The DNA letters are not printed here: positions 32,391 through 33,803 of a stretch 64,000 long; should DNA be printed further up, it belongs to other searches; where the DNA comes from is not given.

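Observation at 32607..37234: Orphan nicX-nicD-like pair welded to an ACAD-fold flavoprotein and a CoA ligase: candidate hybrid heterocycle/organosulfur pathway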

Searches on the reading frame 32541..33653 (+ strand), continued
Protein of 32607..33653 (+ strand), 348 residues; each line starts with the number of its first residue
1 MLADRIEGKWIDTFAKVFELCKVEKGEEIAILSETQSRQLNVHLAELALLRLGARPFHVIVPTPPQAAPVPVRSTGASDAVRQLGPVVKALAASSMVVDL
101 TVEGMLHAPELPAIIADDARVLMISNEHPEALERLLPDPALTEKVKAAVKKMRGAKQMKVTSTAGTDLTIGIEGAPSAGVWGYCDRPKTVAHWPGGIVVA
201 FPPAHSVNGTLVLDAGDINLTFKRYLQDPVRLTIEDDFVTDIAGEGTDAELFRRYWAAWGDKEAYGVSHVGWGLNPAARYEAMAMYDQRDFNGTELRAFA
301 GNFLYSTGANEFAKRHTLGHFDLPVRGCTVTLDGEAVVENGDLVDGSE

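Call 25: search_dna_similar(query=window:32607-33653:+, collection=plasmids, mode=protein, max_rows=60, rows=spread)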
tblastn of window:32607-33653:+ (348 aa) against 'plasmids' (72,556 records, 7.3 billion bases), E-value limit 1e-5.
Records with a match: 218; places in all: 233; records where one place covers at least 80% of the query: 89.
Best place of each record, by identity: <60% 218.
By first word of the organism name: Rhizobium 61; Pseudosulfitobacter 39; Azospirillum 10; Burkholderia 9; Roseomonas 9; Pantoea 9; Caballeronia 7; Paraburkholderia 7; Paracoccus 6; Variovorax 5; and 32 more.
By predicted mobility (MOB-suite, as given by PLSDB): non-mobilizable 157; conjugative 51; mobilizable 10.
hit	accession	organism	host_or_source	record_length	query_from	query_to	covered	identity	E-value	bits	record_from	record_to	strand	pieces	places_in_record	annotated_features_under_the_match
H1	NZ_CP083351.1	Ensifer adhaerens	cell culture,The sample was isolated ...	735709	1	343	99%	53.4%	2e-99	328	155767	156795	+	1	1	peptidase M29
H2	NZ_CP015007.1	Aminobacter aminovorans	cell culture,soil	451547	1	343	99%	52.9%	1e-99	329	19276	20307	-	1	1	peptidase M29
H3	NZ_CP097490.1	Pseudomonas sp. BYT-5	wastewater treatment tank,soil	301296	7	344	97%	36.5%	2e-53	196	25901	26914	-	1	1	2,5-dihydroxypyridine 5,6-dioxygenase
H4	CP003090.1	Burkholderia sp. YI23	-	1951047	9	345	97%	36.0%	3e-53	195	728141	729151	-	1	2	M29 family peptidase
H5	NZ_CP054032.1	Rhizobium indicum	Pisum sativum l. (pea),Pure culture,Pea ...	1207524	18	343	94%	36.6%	2e-43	167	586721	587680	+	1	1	record has no annotation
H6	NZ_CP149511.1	Pararhizobium sp. A13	Aeschynomene indica,cell ...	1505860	20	343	93%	36.6%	1e-42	164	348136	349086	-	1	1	none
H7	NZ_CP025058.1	Roseomonas mucosa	Homo sapiens,Clinical, healthy, human ...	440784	18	344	94%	36.2%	1e-43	168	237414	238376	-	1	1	leucyl aminopeptidase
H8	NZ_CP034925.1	Roseomonas mucosa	Homo sapiens,tissue sample,Clinical, ...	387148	18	344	94%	36.2%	2e-43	167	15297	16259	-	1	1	hypothetical protein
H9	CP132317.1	Shinella sumterensis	Homo sapiens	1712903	18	343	94%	36.3%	3e-43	166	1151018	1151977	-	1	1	leucyl aminopeptidase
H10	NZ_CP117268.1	Rhizobium rhododendri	Rhododendron sp.,pure bacterial ...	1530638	18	343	94%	36.0%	5e-43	166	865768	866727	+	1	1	record has no annotation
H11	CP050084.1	Rhizobium leguminosarum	Trifolium pratense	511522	18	343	94%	36.0%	8e-43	165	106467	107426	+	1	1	leucyl aminopeptidase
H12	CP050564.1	Rhizobium leguminosarum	Lathyrus sativus,cell culture,root ...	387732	18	343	94%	36.0%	1e-42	165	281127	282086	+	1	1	leucyl aminopeptidase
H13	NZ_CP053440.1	Rhizobium brockwellii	Trifolium repens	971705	18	343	94%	36.0%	2e-42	164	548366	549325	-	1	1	hypothetical protein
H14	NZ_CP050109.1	Rhizobium leguminosarum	Trifolium repens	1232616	18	343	94%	36.0%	2e-42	164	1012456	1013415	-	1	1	record has no annotation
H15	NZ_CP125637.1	Rhizobium leguminosarum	Phaseolus vulgaris,Pure culture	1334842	18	343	94%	36.0%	2e-42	164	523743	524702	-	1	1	record has no annotation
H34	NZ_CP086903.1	Pseudosulfitobacter pseudonitzschiae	Skeletonema costatum,The surface ...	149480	88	344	74%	39.8%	8e-44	168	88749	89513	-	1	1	leucyl aminopeptidase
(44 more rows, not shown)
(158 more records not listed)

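Call 26: get_annotated_region(hit=H1, flank=12000)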
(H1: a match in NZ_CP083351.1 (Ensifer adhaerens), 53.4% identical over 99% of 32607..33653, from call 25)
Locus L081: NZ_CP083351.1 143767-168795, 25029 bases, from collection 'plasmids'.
description: Ensifer adhaerens strain W2-B9 plasmid p1, complete sequence
organism: Ensifer adhaerens (NCBI taxid 106592)
taxonomy: Bacteria; Pseudomonadota; Alphaproteobacteria; Hyphomicrobiales; Rhizobiaceae; Ensifer; Ensifer adhaerens
host: -; source: cell culture,The sample was isolated from cell culture after 9 month of microevolution experiment; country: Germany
typing (MOB-suite, as given by PLSDB): non-mobilizable; mating-pair formation MPF_T
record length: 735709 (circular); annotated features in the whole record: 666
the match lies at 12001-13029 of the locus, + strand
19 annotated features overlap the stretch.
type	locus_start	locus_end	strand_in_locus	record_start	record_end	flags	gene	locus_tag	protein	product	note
CDS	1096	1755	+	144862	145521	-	-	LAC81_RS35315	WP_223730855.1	DUF6766 family protein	-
CDS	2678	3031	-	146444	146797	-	-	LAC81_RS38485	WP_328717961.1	hypothetical protein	-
CDS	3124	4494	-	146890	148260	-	-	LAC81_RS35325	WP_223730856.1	hypothetical protein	-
CDS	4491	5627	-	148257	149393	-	glf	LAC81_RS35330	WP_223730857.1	UDP-galactopyranose mutase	GO:0009273 - peptidoglycan-based cell wall biogenesis [Evidence IEA]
CDS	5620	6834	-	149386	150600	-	-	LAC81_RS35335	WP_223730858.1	glycosyltransferase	-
CDS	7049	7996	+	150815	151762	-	-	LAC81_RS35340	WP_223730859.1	hypothetical protein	-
CDS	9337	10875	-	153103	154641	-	-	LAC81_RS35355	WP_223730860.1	IS3 family transposase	-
CDS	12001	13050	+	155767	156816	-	-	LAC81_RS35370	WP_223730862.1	peptidase M29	-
CDS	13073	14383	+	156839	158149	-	-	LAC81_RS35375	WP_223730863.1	acyl-CoA dehydrogenase family protein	-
CDS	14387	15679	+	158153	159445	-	-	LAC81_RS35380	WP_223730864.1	alpha/beta fold hydrolase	-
CDS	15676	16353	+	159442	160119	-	-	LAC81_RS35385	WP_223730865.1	TetR/AcrR family transcriptional regulator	-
CDS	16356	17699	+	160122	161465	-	-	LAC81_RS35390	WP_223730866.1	glutamine synthetase family protein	GO:0006542 - glutamine biosynthetic process [Evidence IEA]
CDS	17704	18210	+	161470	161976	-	-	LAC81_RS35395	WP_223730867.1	flavin reductase family protein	-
CDS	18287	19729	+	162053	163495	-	-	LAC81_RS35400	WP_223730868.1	APC family permease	-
CDS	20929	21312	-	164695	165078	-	-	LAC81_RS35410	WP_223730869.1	type II toxin-antitoxin system VapC family toxin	-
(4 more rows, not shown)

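Call 27: get_annotated_region(hit=H2, flank=12000)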
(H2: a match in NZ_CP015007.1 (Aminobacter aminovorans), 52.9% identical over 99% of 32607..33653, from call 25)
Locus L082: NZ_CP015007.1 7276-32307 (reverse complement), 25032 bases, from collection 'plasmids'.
description: Aminobacter aminovorans strain KCTC 2477 plasmid pAA02, complete sequence
organism: Aminobacter aminovorans (NCBI taxid 83263)
taxonomy: Bacteria; Pseudomonadota; Alphaproteobacteria; Hyphomicrobiales; Phyllobacteriaceae; Aminobacter; Aminobacter aminovorans
host: -; source: cell culture,soil; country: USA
typing (MOB-suite, as given by PLSDB): non-mobilizable; mating-pair formation MPF_T
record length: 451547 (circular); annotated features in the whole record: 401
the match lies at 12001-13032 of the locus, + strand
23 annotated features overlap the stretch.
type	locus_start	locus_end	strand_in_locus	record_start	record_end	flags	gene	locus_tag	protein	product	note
CDS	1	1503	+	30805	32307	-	-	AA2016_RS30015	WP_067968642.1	aldehyde dehydrogenase family protein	-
CDS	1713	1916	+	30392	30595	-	-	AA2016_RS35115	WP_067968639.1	hypothetical protein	-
CDS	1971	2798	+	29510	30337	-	-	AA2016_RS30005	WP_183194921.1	DUF6537 domain-containing protein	-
CDS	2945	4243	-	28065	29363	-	-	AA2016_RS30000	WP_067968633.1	FAD-binding oxidoreductase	-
CDS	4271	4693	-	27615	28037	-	-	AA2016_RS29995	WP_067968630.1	Rid family hydrolase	-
CDS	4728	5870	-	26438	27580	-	-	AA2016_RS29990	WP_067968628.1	tyramine oxidase subunit B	-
CDS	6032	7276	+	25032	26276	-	-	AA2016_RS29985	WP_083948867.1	AraC family transcriptional regulator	-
CDS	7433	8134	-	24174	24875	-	-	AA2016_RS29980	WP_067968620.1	FCD domain-containing protein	-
CDS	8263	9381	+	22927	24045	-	-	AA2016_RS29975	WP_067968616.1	cupin domain-containing protein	-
CDS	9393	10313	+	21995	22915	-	-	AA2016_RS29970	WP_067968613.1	fumarylacetoacetate hydrolase family protein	-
CDS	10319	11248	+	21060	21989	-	-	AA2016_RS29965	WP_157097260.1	carbon-nitrogen hydrolase family protein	-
CDS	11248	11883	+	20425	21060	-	-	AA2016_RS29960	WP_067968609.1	flavin reductase family protein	-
CDS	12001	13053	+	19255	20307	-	-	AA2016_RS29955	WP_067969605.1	peptidase M29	-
CDS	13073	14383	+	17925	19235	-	-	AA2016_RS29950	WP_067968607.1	acyl-CoA dehydrogenase family protein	-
CDS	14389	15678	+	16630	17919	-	-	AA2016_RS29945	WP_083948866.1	alpha/beta fold hydrolase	-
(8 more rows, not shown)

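Call 29: get_annotated_region(hit=H11, flank=9000)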
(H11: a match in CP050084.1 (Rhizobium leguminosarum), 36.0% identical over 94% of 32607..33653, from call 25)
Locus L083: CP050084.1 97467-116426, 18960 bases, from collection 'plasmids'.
description: Rhizobium leguminosarum bv. trifolii strain 31B plasmid pRL31b2, complete sequence
organism: Rhizobium leguminosarum (NCBI taxid 386)
taxonomy: Bacteria; Pseudomonadota; Alphaproteobacteria; Hyphomicrobiales; Rhizobiaceae; Rhizobium; Rhizobium leguminosarum
host: -; source: Trifolium pratense; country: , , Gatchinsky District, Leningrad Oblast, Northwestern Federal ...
typing (MOB-suite, as given by PLSDB): conjugative; relaxase MOBQ; mating-pair formation MPF_T
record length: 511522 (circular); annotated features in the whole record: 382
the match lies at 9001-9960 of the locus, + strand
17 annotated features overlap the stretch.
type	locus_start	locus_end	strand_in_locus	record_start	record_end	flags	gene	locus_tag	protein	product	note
CDS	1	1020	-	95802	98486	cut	-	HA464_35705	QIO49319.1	carbohydrate-binding protein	-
CDS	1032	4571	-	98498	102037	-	-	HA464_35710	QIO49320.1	molybdopterin-dependent oxidoreductase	-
CDS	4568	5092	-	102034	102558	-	-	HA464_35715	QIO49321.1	(2Fe-2S)-binding protein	-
CDS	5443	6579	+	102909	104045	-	-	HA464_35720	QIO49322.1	NAD(P)-binding protein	-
CDS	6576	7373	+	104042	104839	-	-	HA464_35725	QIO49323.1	alpha/beta hydrolase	-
CDS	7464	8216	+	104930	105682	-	-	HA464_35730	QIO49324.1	Asp/Glu racemase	-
CDS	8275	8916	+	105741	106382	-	-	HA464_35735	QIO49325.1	isochorismatase family protein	-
CDS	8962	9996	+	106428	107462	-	-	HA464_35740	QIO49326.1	leucyl aminopeptidase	-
CDS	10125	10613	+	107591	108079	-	-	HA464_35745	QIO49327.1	winged helix-turn-helix transcriptional regulator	-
CDS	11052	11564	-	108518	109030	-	-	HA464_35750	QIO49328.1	GNAT family N-acetyltransferase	-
CDS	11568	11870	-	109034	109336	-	-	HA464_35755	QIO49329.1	DUF1778 domain-containing protein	-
CDS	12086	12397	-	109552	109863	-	-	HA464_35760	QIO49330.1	hypothetical protein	-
CDS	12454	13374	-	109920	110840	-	-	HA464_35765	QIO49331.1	DUF1738 domain-containing protein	-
CDS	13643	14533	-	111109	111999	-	-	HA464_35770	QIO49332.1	LysR family transcriptional regulator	-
CDS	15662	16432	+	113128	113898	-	-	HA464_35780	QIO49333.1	glucose 1-dehydrogenase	-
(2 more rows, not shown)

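Call 30: get_annotated_region(hit=H34, flank=9000)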
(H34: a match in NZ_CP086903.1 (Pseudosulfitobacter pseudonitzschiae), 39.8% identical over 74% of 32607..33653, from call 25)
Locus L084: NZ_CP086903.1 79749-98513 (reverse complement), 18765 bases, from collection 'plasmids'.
description: Pseudosulfitobacter pseudonitzschiae strain SC1-35 plasmid P2, complete sequence
organism: Pseudosulfitobacter pseudonitzschiae (NCBI taxid 1402135)
taxonomy: Bacteria; Pseudomonadota; Alphaproteobacteria; Rhodobacterales; Roseobacteraceae; Pseudosulfitobacter; Pseudosulfitobacter pseudonitzschiae
host: -; source: Skeletonema costatum,The surface seawater at the Pearl River Estuary; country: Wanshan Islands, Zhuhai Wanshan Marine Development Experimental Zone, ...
typing (MOB-suite, as given by PLSDB): non-mobilizable; replicon rep_cluster_558
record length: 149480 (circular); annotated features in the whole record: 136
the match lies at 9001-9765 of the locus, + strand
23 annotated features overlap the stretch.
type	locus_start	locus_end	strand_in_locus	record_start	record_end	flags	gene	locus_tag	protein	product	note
CDS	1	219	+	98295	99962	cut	-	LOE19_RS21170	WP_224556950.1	sulfatase-like hydrolase/transferase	-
CDS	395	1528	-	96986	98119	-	-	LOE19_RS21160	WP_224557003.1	FAD-dependent monooxygenase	-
CDS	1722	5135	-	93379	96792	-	-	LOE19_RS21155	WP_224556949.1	molybdopterin cofactor-binding domain-containing protein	-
CDS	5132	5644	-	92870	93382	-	-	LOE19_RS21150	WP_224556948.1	(2Fe-2S)-binding protein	-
CDS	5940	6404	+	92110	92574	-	-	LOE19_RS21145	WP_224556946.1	MarR family transcriptional regulator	GO:0006355 - regulation of DNA-templated transcription [Evidence IEA]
CDS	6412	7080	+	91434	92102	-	-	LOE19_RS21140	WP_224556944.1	TetR/AcrR family transcriptional regulator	GO:0006355 - regulation of DNA-templated transcription [Evidence IEA]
CDS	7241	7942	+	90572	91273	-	ndpH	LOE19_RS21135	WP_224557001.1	maleate isomerase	-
CDS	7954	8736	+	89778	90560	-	-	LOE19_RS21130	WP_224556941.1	alpha/beta hydrolase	-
CDS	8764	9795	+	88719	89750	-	-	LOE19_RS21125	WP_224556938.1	leucyl aminopeptidase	-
CDS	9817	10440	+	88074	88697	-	-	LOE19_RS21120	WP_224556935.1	isochorismatase family protein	-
CDS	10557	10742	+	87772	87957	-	-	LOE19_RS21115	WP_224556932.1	hypothetical protein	-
CDS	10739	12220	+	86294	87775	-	-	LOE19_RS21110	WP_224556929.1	sodium:solute symporter family protein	-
CDS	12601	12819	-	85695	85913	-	-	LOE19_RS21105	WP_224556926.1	4-oxalocrotonate tautomerase family protein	-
CDS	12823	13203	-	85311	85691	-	-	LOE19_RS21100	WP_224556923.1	nuclear transport factor 2 family protein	-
CDS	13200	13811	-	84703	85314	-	gstA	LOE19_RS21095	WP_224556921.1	glutathione transferase GstA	GO:0006749 - glutathione metabolic process [Evidence IEA]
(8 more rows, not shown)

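Call 31: get_annotated_region(hit=H3, flank=9000)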
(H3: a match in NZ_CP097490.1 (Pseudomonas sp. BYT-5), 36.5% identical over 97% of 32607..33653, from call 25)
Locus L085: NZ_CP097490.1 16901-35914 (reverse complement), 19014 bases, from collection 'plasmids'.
description: Pseudomonas sp. BYT-5 plasmid pBYT5-1, complete sequence
organism: Pseudomonas sp. BYT-5 (NCBI taxid 2944392)
taxonomy: Bacteria; Pseudomonadota; Gammaproteobacteria; Pseudomonadales; Pseudomonadaceae; Pseudomonas; Pseudomonas sp. BYT-5
host: -; source: wastewater treatment tank,soil; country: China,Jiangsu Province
typing (MOB-suite, as given by PLSDB): conjugative; replicon rep_cluster_2238,rep_cluster_402; relaxase MOBP; mating-pair formation MPF_T
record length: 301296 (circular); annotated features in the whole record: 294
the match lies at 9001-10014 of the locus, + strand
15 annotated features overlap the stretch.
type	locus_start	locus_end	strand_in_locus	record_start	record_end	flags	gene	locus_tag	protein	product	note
CDS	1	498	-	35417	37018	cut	-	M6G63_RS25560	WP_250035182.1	GMC family oxidoreductase N-terminal domain-containing protein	-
CDS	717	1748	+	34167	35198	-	-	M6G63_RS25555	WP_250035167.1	helix-turn-helix domain-containing protein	-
CDS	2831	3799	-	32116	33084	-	-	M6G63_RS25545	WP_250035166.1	XdhC family protein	-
CDS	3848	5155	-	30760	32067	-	-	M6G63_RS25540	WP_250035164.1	MFS transporter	GO:0055085 - transmembrane transport [Evidence IEA]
CDS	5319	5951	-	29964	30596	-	-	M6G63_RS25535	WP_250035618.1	N-carbamoylsarcosine amidohydrolase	-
CDS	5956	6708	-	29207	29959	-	-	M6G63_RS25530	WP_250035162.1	Asp/Glu racemase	-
CDS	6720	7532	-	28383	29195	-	-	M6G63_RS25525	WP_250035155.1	alpha/beta hydrolase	-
CDS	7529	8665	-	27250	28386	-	-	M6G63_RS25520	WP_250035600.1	FAD-dependent monooxygenase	-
CDS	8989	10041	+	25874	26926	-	-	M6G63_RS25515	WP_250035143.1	2,5-dihydroxypyridine 5,6-dioxygenase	-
CDS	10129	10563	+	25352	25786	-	-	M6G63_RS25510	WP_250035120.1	MarR family transcriptional regulator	GO:0006355 - regulation of DNA-templated transcription [Evidence IEA]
CDS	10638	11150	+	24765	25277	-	-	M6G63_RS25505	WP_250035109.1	(2Fe-2S)-binding protein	-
CDS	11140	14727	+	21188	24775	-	-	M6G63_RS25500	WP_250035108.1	molybdopterin cofactor-binding domain-containing protein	-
CDS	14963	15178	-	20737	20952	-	-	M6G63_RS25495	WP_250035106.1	hypothetical protein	-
CDS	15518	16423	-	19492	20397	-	-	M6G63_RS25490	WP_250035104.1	transporter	-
CDS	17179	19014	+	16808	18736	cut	-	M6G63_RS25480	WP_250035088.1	sigma 54-interacting transcriptional regulator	GO:0006355 - regulation of DNA-templated transcription [Evidence IEA]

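Call 36: find_encoding_contigs(protein=P0001, flank=10000, max_places=3)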
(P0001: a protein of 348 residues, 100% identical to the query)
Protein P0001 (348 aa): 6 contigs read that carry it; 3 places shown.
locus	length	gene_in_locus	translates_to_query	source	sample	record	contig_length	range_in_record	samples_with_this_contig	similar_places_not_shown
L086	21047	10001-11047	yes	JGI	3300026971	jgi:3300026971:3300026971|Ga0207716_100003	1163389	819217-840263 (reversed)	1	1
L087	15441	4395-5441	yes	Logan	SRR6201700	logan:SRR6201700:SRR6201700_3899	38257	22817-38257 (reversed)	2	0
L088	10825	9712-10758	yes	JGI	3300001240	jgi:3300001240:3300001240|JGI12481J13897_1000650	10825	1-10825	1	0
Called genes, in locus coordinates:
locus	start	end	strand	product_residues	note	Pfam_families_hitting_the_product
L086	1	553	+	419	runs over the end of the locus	PF01494:FAD_binding_3, PF08491:SE (faint)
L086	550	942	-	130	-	PF06155:GBBH-like_N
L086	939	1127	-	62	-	PF03966:Trm112p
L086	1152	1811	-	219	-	PF02190:LON_substr_bdg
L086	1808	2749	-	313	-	PF00085:Thioredoxin, PF13098:Thioredoxin_2, PF13174:TPR_6 (faint), PF20308:TPR-S (faint), PF14863:Alkyl_sulf_dimr (faint), PF13432:TPR_16 (weak), PF14559:TPR_19, PF14561:TPR_20, +1 more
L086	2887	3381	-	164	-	PF04073:tRNA_edit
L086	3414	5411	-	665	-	PF00515:TPR_1 (faint), PF07719:TPR_2 (faint), PF07721:TPR_4 (faint), PF13432:TPR_16 (weak), PF14559:TPR_19 (weak), PF23914:TPR_CcmH_CycH, PF14559:TPR_19, PF13844:Glyco_transf_41, +12 more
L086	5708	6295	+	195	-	PF05995:CDO_I (weak)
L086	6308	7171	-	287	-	PF00753:Lactamase_B, PF12706:Lactamase_B_2 (weak)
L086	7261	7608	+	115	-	PF01022:HTH_5, PF12840:HTH_20 (weak)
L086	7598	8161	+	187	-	PF00581:Rhodanese, PF11127:YgaP-like_TM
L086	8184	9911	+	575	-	PF00916:Sulfate_transp, PF01740:STAS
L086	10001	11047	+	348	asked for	PF26233:NicX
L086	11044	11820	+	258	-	PF06028:DUF915 (faint), PF00561:Abhydrolase_1, PF00975:Thioesterase (weak), PF12146:Hydrolase_4, PF12697:Abhydrolase_6, PF03096:Ndr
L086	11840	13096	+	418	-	PF02771:Acyl-CoA_dh_N, PF02770:Acyl-CoA_dh_M, PF00441:Acyl-CoA_dh_1, PF08028:Acyl-CoA_dh_2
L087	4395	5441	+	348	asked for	PF26233:NicX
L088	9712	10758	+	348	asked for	PF26233:NicX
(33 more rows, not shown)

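Call 37: find_encoding_contigs(protein=P0007, flank=10000, max_places=1)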
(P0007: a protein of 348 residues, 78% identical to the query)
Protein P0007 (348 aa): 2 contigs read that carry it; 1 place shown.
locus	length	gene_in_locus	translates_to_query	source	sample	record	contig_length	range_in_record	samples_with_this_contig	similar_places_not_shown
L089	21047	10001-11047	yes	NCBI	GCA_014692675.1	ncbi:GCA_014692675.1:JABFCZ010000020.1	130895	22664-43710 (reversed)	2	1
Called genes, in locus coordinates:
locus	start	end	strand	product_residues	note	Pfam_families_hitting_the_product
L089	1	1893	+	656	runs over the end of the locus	PF02824:TGS (weak), PF07973:tRNA_SAD, PF00587:tRNA-synt_2b, PF03129:HGTP_anticodon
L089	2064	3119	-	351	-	PF13620:CarboxypepD_reg (faint)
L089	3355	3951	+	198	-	PF00881:Nitroreductase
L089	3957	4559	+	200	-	PF01613:Flavin_Reduct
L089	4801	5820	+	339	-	PF01464:SLT (weak)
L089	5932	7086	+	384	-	PF10098:DUF2336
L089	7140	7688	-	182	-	-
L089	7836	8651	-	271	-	PF01513:NAD_kinase, PF20143:NAD_kinase_C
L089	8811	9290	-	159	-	PF22381:Staph_reg_Sar_Rot (weak), PF01047:MarR, PF12802:MarR_2, PF13463:HTH_27 (weak)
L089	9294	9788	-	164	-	PF01613:Flavin_Reduct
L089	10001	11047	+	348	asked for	PF26233:NicX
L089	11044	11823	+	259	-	PF06028:DUF915 (faint), PF00561:Abhydrolase_1, PF12146:Hydrolase_4, PF12697:Abhydrolase_6, PF03096:Ndr (weak), PF12695:Abhydrolase_5 (faint), PF08386:Abhydrolase_4 (faint)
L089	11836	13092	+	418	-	PF02771:Acyl-CoA_dh_N, PF02770:Acyl-CoA_dh_M, PF00441:Acyl-CoA_dh_1, PF08028:Acyl-CoA_dh_2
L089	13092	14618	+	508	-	PF00501:AMP-binding, PF13193:AMP-binding_C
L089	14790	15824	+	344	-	PF03480:DctP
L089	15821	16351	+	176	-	PF04290:DctQ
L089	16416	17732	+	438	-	PF06808:DctM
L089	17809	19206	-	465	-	PF00890:FAD_binding_2, PF01266:DAO, PF03486:HI0933_like (faint)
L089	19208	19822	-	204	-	PF00857:Isochorismatase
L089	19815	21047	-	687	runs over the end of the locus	PF05378:Hydant_A_N, PF01968:Hydantoinase_A, PF19278:Hydant_A_C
